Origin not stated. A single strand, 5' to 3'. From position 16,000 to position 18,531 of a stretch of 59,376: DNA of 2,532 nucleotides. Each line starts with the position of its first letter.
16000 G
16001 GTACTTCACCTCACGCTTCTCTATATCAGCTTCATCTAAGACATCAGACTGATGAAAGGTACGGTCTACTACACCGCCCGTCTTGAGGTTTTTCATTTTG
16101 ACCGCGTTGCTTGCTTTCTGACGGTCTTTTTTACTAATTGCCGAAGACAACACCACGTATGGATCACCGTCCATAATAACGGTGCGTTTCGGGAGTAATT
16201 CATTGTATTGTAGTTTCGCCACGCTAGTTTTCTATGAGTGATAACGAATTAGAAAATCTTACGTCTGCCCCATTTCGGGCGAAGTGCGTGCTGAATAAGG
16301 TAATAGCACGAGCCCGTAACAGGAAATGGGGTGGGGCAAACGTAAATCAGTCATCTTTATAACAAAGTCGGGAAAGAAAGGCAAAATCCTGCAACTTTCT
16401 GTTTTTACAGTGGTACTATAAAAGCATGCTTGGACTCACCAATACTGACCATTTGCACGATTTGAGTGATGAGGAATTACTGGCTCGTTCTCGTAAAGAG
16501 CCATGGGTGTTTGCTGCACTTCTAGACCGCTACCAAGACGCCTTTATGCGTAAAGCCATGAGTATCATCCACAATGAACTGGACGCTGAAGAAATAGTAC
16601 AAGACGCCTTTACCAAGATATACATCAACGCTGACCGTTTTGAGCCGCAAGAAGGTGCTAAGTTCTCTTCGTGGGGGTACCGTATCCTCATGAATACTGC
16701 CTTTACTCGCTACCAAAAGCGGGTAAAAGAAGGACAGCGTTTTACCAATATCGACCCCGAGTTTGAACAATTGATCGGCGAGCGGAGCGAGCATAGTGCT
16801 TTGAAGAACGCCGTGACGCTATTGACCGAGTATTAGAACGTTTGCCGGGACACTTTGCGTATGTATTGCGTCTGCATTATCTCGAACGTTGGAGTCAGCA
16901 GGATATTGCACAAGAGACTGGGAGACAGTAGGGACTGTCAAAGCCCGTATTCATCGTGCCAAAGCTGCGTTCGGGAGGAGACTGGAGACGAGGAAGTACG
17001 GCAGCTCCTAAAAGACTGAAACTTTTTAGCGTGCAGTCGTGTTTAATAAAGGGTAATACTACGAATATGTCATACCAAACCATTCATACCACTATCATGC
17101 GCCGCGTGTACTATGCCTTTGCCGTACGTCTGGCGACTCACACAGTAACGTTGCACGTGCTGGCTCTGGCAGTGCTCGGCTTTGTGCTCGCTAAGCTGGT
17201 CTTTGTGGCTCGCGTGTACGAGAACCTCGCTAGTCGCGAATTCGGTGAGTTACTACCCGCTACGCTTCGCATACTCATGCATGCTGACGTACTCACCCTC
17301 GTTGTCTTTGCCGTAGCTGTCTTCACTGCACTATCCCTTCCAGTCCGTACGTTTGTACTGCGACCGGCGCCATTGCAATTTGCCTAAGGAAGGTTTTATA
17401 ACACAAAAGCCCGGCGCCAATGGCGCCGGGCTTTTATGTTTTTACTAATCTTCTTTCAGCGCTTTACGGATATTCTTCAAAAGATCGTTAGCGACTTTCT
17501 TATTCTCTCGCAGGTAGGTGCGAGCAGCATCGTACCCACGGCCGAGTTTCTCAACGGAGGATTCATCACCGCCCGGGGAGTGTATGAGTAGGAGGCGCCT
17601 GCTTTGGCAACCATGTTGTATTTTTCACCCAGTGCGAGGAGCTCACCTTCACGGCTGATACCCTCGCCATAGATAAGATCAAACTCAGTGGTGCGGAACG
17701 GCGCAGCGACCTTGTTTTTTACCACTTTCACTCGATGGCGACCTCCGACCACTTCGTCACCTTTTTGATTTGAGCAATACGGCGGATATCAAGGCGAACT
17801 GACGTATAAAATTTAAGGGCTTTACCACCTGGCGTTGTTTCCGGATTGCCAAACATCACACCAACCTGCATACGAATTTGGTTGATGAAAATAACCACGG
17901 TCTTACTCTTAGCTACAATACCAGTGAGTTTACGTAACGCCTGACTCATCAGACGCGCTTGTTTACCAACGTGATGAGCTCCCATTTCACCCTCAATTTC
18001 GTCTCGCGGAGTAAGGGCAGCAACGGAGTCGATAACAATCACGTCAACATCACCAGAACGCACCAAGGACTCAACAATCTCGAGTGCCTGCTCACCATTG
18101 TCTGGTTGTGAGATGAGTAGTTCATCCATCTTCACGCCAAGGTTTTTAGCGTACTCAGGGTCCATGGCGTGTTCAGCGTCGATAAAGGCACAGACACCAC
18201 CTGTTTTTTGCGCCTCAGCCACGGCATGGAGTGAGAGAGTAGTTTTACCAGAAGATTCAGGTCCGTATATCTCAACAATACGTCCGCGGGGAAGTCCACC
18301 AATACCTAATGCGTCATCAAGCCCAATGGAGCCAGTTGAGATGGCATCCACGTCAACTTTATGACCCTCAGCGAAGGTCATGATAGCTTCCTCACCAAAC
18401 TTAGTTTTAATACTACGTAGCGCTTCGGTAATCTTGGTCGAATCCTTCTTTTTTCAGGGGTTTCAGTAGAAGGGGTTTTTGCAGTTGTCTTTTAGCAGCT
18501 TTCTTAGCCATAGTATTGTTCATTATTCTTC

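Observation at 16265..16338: Two-copy ~72-nt stem-loop element with compensatory stem changes (copy A, efp/sigma intergenic region)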

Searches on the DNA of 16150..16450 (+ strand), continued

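Call 75: search_with_rna_model(model_id=R3, sources=[window, L012, L013, L014, L015, L016, L017, L018, L019, L020, L021, L022, L023, L024, L025, L026, L027, L028, L029, L030, L031, L032, L033, L034, L035, L036, L037, L038, L039, L040, L041, L042, L043, L044, L045, L046, L047, L048, L049, L050, L051, L052, L053, L054, L055, L056, L057, L058, L059, L060, L061, L062, L063, L064, L065, L066, L067, L068, L069, L070, L071, L072, L073, L074, L075, L076, L077, L078, L079, L080, L081, L082, L083, L084, L085, L086, L087, L088, L089, L090, L091, L092, L093, L094, L095, L096, L097, L098, L099], max_evalue=0.5, show_alignments=8)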
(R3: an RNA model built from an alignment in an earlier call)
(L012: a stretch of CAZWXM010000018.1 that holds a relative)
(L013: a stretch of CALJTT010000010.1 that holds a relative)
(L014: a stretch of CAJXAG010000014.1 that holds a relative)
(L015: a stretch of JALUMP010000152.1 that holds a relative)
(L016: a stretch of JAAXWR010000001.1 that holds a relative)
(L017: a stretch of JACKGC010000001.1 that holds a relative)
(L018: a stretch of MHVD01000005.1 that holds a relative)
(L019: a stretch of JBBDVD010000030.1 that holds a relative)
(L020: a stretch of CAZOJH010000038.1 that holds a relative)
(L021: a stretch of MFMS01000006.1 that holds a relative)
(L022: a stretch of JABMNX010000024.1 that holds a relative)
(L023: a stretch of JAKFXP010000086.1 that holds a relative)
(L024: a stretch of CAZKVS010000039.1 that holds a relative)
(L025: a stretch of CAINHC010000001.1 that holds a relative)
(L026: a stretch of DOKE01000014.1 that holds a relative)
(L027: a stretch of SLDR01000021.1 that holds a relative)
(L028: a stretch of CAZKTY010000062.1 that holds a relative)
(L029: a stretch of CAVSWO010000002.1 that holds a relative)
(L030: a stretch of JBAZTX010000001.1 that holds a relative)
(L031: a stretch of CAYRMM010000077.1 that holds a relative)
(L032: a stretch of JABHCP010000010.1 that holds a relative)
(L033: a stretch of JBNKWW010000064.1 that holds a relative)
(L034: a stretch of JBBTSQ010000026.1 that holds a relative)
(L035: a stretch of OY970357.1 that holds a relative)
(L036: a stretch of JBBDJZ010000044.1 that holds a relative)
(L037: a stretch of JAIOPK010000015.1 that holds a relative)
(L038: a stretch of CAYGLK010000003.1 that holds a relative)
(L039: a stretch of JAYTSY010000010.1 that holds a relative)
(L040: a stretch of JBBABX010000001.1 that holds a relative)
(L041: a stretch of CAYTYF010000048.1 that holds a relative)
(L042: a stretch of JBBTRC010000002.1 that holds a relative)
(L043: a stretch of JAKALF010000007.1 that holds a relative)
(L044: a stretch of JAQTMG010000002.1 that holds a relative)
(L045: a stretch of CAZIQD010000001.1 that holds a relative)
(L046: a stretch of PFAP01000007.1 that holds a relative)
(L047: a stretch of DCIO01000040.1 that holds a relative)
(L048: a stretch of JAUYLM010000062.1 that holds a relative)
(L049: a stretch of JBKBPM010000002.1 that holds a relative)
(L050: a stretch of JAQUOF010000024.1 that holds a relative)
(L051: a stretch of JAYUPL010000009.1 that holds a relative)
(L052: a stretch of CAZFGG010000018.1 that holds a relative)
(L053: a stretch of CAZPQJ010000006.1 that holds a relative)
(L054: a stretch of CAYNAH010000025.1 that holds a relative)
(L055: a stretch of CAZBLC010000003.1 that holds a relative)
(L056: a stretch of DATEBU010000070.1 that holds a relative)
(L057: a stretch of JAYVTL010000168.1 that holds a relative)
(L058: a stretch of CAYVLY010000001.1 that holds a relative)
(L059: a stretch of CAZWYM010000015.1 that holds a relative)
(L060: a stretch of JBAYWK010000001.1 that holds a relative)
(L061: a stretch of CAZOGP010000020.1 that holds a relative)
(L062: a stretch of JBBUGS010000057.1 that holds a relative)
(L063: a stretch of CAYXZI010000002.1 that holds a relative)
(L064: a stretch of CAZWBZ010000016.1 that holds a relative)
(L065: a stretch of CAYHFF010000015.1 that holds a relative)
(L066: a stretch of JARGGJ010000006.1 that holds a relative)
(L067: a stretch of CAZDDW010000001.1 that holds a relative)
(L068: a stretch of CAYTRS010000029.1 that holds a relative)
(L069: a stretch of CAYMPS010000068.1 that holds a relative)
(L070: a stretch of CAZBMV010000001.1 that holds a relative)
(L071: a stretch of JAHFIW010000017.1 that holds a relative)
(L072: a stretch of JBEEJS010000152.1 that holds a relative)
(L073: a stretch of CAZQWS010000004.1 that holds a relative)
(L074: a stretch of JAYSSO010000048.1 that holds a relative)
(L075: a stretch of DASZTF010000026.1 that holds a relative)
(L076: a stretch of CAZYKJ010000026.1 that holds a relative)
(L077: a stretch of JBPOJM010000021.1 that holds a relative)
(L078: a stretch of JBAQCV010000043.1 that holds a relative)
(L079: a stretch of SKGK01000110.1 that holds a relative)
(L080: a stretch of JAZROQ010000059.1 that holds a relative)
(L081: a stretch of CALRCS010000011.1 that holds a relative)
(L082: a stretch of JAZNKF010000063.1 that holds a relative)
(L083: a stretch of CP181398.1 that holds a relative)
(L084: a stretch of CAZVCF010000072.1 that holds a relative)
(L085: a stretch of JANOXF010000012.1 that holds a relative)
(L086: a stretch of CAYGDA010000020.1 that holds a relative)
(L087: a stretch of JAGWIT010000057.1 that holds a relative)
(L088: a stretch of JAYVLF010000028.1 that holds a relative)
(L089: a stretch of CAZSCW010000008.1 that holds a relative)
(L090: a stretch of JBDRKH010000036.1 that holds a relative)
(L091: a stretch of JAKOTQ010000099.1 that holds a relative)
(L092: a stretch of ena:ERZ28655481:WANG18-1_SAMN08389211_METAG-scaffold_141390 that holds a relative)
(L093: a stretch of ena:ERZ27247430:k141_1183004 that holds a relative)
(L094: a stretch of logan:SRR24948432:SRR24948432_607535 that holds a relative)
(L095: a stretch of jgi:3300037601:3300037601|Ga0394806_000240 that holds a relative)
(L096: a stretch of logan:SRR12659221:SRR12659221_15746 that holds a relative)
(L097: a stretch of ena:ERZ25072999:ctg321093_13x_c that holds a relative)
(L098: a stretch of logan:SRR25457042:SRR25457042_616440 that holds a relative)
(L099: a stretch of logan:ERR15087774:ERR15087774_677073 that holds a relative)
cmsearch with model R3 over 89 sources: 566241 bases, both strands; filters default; matches with E-value up to 0.5: 3.
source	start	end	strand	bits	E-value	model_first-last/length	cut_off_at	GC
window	27087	27164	+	92.8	5.9e-24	1-80/80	no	0.51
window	16261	16338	+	79.6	5.2e-20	1-80/80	no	0.56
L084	3113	3152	+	18.6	0.07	1-80/80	no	0.52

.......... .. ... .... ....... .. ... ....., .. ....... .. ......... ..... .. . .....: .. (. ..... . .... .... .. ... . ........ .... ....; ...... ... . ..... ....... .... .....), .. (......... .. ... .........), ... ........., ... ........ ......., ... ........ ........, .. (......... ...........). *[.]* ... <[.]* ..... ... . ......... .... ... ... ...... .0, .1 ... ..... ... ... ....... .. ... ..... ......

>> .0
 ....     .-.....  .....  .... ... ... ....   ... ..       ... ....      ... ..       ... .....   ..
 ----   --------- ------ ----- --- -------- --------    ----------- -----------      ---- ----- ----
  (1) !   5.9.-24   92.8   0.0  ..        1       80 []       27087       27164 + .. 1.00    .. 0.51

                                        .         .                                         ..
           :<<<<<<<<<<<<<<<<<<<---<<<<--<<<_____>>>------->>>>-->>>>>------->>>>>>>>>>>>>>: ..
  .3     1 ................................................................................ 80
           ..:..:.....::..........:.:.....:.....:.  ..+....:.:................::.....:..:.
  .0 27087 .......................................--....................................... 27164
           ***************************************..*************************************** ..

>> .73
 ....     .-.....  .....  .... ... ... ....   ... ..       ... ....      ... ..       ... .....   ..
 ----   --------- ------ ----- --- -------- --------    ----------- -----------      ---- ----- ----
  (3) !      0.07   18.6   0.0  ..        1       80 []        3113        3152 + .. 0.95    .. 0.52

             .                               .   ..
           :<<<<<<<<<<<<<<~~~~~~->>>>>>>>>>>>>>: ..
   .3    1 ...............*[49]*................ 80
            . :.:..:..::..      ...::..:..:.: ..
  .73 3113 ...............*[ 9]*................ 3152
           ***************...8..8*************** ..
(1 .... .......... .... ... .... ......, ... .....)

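Call 99: search_with_rna_model(model_id=R3, sources=[L136, L137, L138, L139, L140], filters=off, max_evalue=0.1, show_alignments=6)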
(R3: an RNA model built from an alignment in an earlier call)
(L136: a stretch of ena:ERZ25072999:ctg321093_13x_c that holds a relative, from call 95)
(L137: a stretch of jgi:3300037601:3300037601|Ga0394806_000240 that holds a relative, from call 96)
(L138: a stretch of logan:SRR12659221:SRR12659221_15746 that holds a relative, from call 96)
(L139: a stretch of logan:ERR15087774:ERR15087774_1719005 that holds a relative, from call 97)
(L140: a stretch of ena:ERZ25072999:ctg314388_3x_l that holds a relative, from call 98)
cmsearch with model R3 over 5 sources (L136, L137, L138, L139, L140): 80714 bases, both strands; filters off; matches with E-value up to 0.1: 4.
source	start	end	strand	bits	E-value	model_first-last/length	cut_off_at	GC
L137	3800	3839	+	19.1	0.0069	1-80/80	no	0.35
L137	3800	3839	-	19.1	0.0069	1-80/80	no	0.35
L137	3355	3390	+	17.1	0.028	1-80/80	no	0.39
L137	3355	3390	-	17.1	0.028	1-80/80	no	0.39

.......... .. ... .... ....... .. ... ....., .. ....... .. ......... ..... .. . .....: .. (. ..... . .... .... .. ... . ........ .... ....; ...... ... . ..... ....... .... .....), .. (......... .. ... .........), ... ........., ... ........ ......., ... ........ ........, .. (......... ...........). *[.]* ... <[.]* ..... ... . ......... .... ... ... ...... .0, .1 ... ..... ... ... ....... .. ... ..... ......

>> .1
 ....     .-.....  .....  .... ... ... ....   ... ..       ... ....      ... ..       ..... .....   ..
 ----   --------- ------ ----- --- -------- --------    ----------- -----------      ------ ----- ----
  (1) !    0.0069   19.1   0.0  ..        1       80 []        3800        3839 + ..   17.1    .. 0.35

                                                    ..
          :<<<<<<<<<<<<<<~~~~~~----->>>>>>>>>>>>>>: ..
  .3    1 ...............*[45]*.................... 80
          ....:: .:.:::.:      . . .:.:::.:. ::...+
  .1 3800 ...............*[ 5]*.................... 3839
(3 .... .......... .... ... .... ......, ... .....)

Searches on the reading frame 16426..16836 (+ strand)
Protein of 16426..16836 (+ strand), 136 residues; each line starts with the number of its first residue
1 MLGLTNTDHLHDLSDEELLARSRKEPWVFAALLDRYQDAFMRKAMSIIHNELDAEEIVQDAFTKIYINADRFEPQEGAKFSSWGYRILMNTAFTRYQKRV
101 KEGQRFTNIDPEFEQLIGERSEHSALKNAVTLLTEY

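Call 13: search_protein_families(library=pfam, proteins=[window:16426-16836:+])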
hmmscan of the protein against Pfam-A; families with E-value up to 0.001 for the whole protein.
window:16426-16836:+ (136 aa): 1 family
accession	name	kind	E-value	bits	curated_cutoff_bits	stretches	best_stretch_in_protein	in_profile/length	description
PF04542.20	Sigma70_r2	-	1.8e-13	50.5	24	1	32-99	1-68/71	Sigma-70 region 2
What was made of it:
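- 16426..16836 (+): ECF-type sigma factor gene, broken by a frameshift. The conserved -10-like TATAAC at 16358-16363 lies downstream of copy A. Pfam Sigma70_r2 (call 13).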

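Call 94: find_homologous_proteins(query=window:16426-16800:+, max_evalue=1e-20)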
Query window:16426-16800:+ (125 aa): 1299 proteins with E <= 1e-20 among 1330 candidates; the best 120 are listed.
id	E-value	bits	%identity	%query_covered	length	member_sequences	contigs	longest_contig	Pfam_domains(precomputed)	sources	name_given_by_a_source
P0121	2.6e-77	275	100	100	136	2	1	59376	PF04542.21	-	-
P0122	3.7e-70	252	90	100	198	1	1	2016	PF04545.23,PF04542.21,PF08281.19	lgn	-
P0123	3.8e-68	245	89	100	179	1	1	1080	PF04545.23,PF04542.21,PF08281.19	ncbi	ncbi:MAG: RNA polymerase sigma factor, partial [Bacteroidota bacterium]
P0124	1.8e-66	240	87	100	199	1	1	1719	PF04545.23,PF04542.21,PF08281.19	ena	-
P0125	1.1e-65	237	86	100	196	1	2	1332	PF04545.23,PF04542.21,PF08281.19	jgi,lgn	-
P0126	2.3e-65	236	86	100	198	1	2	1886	PF04545.23,PF04542.21,PF08281.19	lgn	-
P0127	1.8e-64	233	85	100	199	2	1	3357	PF04542.21,PF08281.19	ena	-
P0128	2.5e-64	233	85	100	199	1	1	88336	PF04545.23,PF04542.21,PF08281.19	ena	-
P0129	4.8e-64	232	83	100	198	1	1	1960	PF04545.23,PF04542.21,PF08281.19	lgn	-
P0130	8.0e-64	231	85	100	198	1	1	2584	PF04545.23,PF04542.21,PF08281.19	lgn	-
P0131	8.6e-64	231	83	100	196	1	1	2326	PF04545.23,PF04542.21,PF08281.19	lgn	-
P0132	1.7e-63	230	83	100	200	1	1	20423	PF04545.23,PF04542.21,PF08281.19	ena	-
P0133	4.7e-63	229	83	100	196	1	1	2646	PF04545.23,PF04542.21,PF08281.19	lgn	-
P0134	6.4e-63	228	83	100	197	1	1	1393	PF04545.23,PF04542.21,PF08281.19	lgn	-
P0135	6.5e-63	228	82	100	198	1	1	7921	PF04545.23,PF04542.21,PF08281.19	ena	-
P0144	7.7e-62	225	84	100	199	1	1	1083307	PF04545.23,PF04542.21,PF08281.19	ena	-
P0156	3.9e-61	223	82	100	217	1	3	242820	PF04545.23,PF04542.21,PF08281.19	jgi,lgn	jgi:RNA polymerase sigma-70 factor (ECF subfamily)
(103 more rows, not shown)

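Call 95: find_encoding_contigs(protein=P0144, flank=10000, max_places=2)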
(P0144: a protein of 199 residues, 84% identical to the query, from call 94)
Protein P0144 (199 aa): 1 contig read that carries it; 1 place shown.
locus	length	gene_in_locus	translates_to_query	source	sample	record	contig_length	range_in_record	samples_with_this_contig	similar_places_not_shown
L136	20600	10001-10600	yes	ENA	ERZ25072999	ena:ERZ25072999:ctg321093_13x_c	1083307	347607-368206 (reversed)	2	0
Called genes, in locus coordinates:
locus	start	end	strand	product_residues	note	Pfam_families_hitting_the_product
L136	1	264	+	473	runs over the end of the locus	PF00587:tRNA-synt_2b, PF03129:HGTP_anticodon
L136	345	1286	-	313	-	PF13936:HTH_38, PF00665:rve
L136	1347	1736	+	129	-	-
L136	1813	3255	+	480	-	PF00133:tRNA-synt_1, PF01406:tRNA-synt_1e (faint), PF09334:tRNA-synt_1g, PF00133:tRNA-synt_1, PF01921:tRNA-synt_1f (weak)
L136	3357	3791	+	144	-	-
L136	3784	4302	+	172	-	PF13238:AAA_18 (faint)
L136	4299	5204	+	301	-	PF01026:TatD_DNase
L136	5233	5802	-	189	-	-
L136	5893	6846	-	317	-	PF02557:VanY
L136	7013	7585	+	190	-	PF01250:Ribosomal_S6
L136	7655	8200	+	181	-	PF00436:SSB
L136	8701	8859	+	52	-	-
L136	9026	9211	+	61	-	-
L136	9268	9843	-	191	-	PF08207:EFP_N, PF09285:Elong-fact-P_C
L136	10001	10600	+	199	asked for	PF04542:Sigma70_r2, PF08281:Sigma70_r4_2, PF04545:Sigma70_r4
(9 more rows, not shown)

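Call 96: find_encoding_contigs(protein=P0156, flank=10000, max_places=2)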
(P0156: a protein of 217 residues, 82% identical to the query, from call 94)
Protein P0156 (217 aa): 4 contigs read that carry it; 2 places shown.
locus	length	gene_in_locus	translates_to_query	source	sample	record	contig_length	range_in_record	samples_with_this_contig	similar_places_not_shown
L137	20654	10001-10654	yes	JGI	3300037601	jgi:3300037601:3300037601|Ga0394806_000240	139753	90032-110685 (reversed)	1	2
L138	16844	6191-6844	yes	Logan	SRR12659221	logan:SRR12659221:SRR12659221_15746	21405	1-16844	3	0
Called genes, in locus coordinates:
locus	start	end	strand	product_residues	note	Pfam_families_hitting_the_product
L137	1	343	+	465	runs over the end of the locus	PF00587:tRNA-synt_2b, PF03129:HGTP_anticodon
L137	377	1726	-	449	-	-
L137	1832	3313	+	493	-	PF00133:tRNA-synt_1, PF01921:tRNA-synt_1f (faint), PF09334:tRNA-synt_1g, PF00133:tRNA-synt_1, PF01406:tRNA-synt_1e (weak)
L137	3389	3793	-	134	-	-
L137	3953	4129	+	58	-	PF04014:MazE_antitoxin (weak)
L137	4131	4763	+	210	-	PF00657:Lipase_GDSL, PF13472:Lipase_GDSL_2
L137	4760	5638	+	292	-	PF01026:TatD_DNase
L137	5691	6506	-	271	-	PF00520:Ion_trans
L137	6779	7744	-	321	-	PF02557:VanY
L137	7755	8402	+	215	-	PF01250:Ribosomal_S6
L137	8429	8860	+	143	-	PF00436:SSB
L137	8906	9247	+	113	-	PF01084:Ribosomal_S18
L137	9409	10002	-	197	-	PF08207:EFP_N (weak), PF01132:EFP (weak), PF09285:Elong-fact-P_C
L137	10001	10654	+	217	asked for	PF04542:Sigma70_r2, PF08281:Sigma70_r4_2, PF04545:Sigma70_r4 (weak)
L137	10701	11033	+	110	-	-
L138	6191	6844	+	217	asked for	PF04542:Sigma70_r2, PF08281:Sigma70_r4_2, PF04545:Sigma70_r4 (weak)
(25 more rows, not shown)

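Call 97: find_encoding_contigs(protein=P0122, flank=10000, max_places=2)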
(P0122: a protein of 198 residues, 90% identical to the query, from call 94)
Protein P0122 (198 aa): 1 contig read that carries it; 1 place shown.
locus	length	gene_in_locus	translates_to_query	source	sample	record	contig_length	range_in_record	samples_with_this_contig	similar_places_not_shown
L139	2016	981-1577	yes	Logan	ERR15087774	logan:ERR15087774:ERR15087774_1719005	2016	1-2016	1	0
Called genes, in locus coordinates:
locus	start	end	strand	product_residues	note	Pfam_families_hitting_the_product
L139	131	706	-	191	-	PF08207:EFP_N, PF01132:EFP, PF09285:Elong-fact-P_C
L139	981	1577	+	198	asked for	PF04542:Sigma70_r2, PF08281:Sigma70_r4_2, PF04545:Sigma70_r4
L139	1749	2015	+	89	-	?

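Call 98: find_encoding_contigs(protein=P0128, flank=10000, max_places=2)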
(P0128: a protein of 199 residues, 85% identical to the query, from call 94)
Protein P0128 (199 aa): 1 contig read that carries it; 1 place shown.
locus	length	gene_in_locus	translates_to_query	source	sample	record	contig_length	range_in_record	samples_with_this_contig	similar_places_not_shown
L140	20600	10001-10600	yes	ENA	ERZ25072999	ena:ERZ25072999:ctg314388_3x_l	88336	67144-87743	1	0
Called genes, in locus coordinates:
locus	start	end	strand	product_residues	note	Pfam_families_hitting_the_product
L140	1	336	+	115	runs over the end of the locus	-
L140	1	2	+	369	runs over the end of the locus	PF00133:tRNA-synt_1, PF01406:tRNA-synt_1e (faint), PF09334:tRNA-synt_1g, PF00133:tRNA-synt_1, PF01921:tRNA-synt_1f (weak)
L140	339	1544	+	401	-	-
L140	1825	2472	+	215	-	PF00300:His_Phos_1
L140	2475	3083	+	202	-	PF13238:AAA_18 (faint), PF13521:AAA_28 (faint), PF13671:AAA_33 (weak)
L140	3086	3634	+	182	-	PF00561:Abhydrolase_1, PF06821:Ser_hydrolase, PF12146:Hydrolase_4 (faint), PF12697:Abhydrolase_6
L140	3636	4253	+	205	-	PF00657:Lipase_GDSL, PF13472:Lipase_GDSL_2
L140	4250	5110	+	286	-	PF01026:TatD_DNase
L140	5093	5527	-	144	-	-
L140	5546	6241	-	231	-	PF08241:Methyltransf_11 (weak)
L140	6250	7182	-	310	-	PF02557:VanY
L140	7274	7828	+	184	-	PF01250:Ribosomal_S6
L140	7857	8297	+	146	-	PF00436:SSB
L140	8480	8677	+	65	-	PF01084:Ribosomal_S18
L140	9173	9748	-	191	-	PF08207:EFP_N, PF01132:EFP, PF09285:Elong-fact-P_C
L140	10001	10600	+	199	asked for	PF04542:Sigma70_r2, PF08281:Sigma70_r4_2, PF04545:Sigma70_r4 (weak)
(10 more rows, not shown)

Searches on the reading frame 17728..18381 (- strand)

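Call 13: search_protein_families(library=pfam, proteins=[window:17728-18381:-])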
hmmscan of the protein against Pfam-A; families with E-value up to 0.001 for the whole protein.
window:17728-18381:- (217 aa): 7 families
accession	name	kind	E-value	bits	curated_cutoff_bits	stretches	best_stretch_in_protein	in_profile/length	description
PF00154.27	RecA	-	7.2e-114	380.1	27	1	2-209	21-228/262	recA bacterial DNA recombination protein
PF08423.17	Rad51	-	3.8e-12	46.4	22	1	11-210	5-220/244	Rad51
PF06745.19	ATPase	-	2.7e-10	40.5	26.6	1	15-86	2-75/231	KaiC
PF01637.24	ATPase_2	-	9.7e-06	26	33.2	1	34-167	21-117/225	ATPase domain predominantly from Archaea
PF13481.12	AAA_25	-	1e-05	25.7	27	0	28-128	28-160/195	AAA domain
PF13191.12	AAA_16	-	0.00018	22.5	32.6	1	23-168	14-140/167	AAA ATPase domain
PF13401.12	AAA_22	-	0.00087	20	27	0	34-126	6-97/130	AAA domain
